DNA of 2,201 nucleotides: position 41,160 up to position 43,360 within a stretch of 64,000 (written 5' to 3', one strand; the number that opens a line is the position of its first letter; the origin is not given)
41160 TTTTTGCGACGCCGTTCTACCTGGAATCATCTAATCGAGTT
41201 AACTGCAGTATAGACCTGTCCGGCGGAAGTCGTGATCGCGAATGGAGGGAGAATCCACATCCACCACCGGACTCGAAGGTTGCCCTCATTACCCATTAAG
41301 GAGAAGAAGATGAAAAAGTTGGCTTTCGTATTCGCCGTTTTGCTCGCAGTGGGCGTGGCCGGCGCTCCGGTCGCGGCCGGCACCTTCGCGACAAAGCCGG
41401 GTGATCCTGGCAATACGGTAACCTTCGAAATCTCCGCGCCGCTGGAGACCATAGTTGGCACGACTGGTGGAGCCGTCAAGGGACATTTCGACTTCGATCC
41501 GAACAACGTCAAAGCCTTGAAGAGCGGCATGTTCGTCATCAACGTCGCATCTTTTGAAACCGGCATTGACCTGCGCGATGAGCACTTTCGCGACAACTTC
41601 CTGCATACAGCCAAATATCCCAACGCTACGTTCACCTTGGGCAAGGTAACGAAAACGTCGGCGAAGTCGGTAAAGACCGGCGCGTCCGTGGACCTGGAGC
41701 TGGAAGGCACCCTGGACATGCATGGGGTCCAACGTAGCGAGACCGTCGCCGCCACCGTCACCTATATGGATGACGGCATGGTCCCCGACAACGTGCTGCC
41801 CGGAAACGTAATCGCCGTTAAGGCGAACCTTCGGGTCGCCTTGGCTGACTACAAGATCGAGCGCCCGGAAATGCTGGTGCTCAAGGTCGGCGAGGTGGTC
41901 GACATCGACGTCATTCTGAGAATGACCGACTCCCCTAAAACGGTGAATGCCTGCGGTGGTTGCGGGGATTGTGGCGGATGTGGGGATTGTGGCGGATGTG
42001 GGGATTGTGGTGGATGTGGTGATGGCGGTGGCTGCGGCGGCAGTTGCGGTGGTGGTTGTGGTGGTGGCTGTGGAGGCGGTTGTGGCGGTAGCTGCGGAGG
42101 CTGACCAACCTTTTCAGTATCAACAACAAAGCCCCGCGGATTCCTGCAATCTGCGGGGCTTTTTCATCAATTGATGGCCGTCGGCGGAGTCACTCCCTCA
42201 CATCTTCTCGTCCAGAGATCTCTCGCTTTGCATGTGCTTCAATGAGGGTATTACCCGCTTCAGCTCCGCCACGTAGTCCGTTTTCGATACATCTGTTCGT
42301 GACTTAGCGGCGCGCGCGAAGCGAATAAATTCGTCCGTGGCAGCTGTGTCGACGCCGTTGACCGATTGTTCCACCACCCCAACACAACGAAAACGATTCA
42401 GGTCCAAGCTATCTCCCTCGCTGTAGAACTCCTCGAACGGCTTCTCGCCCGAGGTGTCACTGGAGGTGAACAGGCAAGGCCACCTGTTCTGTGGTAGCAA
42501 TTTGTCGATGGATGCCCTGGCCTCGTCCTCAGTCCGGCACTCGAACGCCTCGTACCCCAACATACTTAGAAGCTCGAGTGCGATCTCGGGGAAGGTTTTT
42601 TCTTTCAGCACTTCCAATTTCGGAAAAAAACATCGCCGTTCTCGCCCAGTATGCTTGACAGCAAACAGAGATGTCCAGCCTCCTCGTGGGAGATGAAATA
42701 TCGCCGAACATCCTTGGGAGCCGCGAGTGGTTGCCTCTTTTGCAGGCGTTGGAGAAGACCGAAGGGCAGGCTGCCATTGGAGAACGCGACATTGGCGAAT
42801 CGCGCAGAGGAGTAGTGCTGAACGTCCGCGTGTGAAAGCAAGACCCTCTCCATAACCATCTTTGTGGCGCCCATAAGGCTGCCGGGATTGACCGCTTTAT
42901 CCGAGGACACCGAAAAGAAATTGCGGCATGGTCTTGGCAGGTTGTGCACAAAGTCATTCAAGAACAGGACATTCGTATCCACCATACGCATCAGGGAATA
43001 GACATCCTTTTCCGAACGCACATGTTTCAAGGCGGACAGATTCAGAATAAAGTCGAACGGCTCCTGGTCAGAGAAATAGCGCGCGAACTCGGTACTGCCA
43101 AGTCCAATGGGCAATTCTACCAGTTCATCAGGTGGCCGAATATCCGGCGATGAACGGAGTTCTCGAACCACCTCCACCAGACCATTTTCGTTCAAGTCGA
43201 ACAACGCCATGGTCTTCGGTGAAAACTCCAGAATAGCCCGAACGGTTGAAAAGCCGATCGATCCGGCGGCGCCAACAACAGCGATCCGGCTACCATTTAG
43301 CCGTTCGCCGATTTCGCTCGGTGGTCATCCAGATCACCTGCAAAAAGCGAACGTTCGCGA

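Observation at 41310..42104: YceI-like lipid-binding protein with a C-terminal Cys-Gly repeat tail generated by a tandem DNA repeat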

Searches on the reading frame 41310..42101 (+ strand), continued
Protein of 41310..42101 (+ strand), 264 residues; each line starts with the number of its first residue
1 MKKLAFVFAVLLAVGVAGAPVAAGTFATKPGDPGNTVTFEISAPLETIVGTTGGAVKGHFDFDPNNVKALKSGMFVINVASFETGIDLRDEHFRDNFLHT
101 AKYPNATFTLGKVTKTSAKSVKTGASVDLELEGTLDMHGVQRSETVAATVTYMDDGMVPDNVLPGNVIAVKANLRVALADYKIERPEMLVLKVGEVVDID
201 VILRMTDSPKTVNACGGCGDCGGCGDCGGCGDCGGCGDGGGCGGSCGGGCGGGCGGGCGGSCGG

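Call 44: fold_search(model_id=the predicted structure, library=pdb)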
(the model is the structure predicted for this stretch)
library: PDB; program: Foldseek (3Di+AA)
matches with E <= 10: 616; with E <= 0.001: 21
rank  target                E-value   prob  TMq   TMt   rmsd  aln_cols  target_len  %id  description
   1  1y0g_A                2.5e-12  1.00  0.54  0.81   3.7       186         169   25  CRYSTAL STRUCTURE OF THE ESCHERICHIA COLI YCEI PROTEIN, STRUCTURAL GENOMICS (released 2004-12-21)
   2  1wub                  7.6e-12  1.00  0.53  0.78   3.9       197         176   19  Crystal structure of the polyisoprenoid-binding protein, TT1927b, from Thermus thermophilus HB8 (released 2004-12-21)
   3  3hpe_A                1.0e-11  1.00  0.51  0.79   4.0       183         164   22  Crystal structure of yceI (HP1286) from Helicobacter pylori (released 2010-04-14)
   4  7bwl                  1.6e-11  1.00  0.53  0.80   3.8       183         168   22  Structure of antibiotic sequester from Pseudomonas aerurinosa (released 2020-12-02)
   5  2x34_B                1.5e-10  1.00  0.51  0.75   4.0       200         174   19  Structure of a polyisoprenoid binding domain from Saccharophagus degradans implicated in plant cell wall breakdown (released 2010-03-23)
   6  5ixh_B                1.6e-10  1.00  0.50  0.78   3.4       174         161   18  Crystal Structure of Burkholderia cenocepacia BcnA (released 2017-03-22)
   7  2x34_A                2.4e-10  1.00  0.50  0.73   4.3       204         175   19  Structure of a polyisoprenoid binding domain from Saccharophagus degradans implicated in plant cell wall breakdown (released 2010-03-23)
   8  2x32_B                2.8e-10  1.00  0.49  0.72   4.3       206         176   18  Structure of a polyisoprenoid binding domain from Saccharophagus degradans implicated in plant cell wall breakdown (released 2010-03-23)
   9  2x32_A                7.2e-10  1.00  0.52  0.76   3.8       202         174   19  Structure of a polyisoprenoid binding domain from Saccharophagus degradans implicated in plant cell wall breakdown (released 2010-03-23)
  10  5ixh_A                8.5e-10  1.00  0.50  0.80   3.1       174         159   18  Crystal Structure of Burkholderia cenocepacia BcnA (released 2017-03-22)
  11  5ixg_B                1.7e-09  1.00  0.52  0.78   3.3       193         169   19  Crystal Structure of Burkholderia cenocepacia BcnB (released 2017-03-22)
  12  5ixg_A                1.9e-09  1.00  0.54  0.82   2.9       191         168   19  Crystal Structure of Burkholderia cenocepacia BcnB (released 2017-03-22)
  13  3q34_D                1.2e-08  1.00  0.51  0.76   3.8       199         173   17  The crystal structure of YceI-like family protein from Pseudomonas syringae (released 2011-02-23)
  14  5w17                  1.5e-08  1.00  0.45  0.68   3.1       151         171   21  Crystal structure of Campylobacter jejuni YCEI protein that crystallizes with large solvent channels for nanotechnology  (released 2018-01-03)
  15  5w2d                  2.2e-08  1.00  0.45  0.67   3.1       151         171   21  Crystal structure of mutant CJ YCEI protein (CJ-G34C) for nanotechnology applications (released 2018-01-03)
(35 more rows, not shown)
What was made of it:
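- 41415..41912 (+): YceI-like lipocalin-type beta-barrel domain (Pfam residues 36-201; AlphaFold2 strands span residues 24-206); contains no cysteine. Foldseek best match 1y0g (E. coli YceI), TM 0.81, followed by TT1927b, HP1286, PA0423, X158 and BcnA/B (call 44).
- On YceI-like domain family (PF04264): Foldseek matches 1y0g, 1wub, 3hpe, 7bwl and 5ixh at E of about 1e-10 to 1e-12, with TM up to 0.82 normalised to the target (call 44).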

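Call 50: search_protein_families(library=ncbifam, proteins=[L005:6526-7887:+], max_evalue=0.1)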
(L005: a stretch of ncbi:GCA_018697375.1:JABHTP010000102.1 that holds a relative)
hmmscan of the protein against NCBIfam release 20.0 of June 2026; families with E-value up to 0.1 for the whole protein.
L005:6526-7887:+ (454 aa): 0 families

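Call 51: list_cluster_members(proteins=[P0004, P0008, P0016, P0009, P0014])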
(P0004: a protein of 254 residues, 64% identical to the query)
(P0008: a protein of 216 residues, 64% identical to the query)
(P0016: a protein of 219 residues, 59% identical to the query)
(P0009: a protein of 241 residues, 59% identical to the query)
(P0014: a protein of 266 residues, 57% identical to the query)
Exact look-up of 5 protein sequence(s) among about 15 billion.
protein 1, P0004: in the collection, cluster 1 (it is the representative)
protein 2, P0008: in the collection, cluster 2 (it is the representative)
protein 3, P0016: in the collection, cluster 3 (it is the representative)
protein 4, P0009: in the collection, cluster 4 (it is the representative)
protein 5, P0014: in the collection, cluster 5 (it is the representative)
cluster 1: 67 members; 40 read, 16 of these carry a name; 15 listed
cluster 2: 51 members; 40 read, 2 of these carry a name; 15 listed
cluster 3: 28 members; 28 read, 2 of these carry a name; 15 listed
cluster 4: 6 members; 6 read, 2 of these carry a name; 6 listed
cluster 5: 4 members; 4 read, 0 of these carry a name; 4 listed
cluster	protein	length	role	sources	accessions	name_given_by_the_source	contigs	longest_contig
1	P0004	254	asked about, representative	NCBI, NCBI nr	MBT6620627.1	MAG: YceI family protein [Gemmatimonadetes bacterium] | YceI family protein [Gemmatimonadota bacterium]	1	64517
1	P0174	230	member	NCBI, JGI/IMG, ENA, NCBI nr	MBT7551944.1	MAG: YceI family protein [Gemmatimonadetes bacterium] | polyisoprenoid-binding protein YceI | YceI family protein [Gemmatimonadota bacterium]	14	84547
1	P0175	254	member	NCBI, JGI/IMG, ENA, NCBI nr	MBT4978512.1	MAG: YceI family protein [Gemmatimonadetes bacterium] | polyisoprenoid-binding protein YceI | YceI family protein [Gemmatimonadota bacterium]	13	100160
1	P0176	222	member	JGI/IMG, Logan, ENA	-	polyisoprenoid-binding protein YceI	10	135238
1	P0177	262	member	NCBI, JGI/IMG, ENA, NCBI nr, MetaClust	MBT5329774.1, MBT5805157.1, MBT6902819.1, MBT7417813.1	MAG: YceI family protein [Gemmatimonadetes bacterium] | YceI family protein [Gemmatimonadota bacterium] | \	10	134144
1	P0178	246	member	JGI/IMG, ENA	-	polyisoprenoid-binding protein YceI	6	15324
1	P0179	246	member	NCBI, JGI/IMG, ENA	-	polyisoprenoid-binding protein YceI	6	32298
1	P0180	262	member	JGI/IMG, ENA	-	polyisoprenoid-binding protein YceI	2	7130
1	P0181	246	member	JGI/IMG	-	polyisoprenoid-binding protein YceI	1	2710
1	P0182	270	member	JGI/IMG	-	polyisoprenoid-binding protein YceI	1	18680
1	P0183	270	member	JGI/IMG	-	polyisoprenoid-binding protein YceI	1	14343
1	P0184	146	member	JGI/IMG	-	hypothetical protein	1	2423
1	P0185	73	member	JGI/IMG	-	hypothetical protein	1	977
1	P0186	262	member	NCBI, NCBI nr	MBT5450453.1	MAG: YceI family protein [Gemmatimonadetes bacterium] | YceI family protein [Gemmatimonadota bacterium]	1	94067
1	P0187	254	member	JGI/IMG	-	polyisoprenoid-binding protein YceI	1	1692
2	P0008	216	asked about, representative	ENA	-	-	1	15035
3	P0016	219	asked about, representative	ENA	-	-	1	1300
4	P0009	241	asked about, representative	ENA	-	-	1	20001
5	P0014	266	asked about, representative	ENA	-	-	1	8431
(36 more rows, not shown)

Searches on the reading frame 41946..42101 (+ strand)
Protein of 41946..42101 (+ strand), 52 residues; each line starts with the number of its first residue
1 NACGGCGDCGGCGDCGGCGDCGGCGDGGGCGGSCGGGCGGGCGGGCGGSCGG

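Call 10: find_homologous_proteins(query=window:41946-42101:+, max_evalue=10)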
Query seq(52 aa): 6851 candidates shared short words with the query, none scored E <= 10.
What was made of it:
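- Tried and rejected: 6,851 candidates shared words, but none scored (call 10).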

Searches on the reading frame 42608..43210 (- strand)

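Call 17: search_protein_families(library=pfam, proteins=[window:42608-43210:-], max_evalue=0.01)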
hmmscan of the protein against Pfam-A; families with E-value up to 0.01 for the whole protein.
window:42608-43210:- (201 aa): 1 family
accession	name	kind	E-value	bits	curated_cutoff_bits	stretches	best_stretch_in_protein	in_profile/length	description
PF02719.21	Polysacc_synt_2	-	1e-20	74.6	20.2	1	44-197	70-228/293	Polysaccharide biosynthesis protein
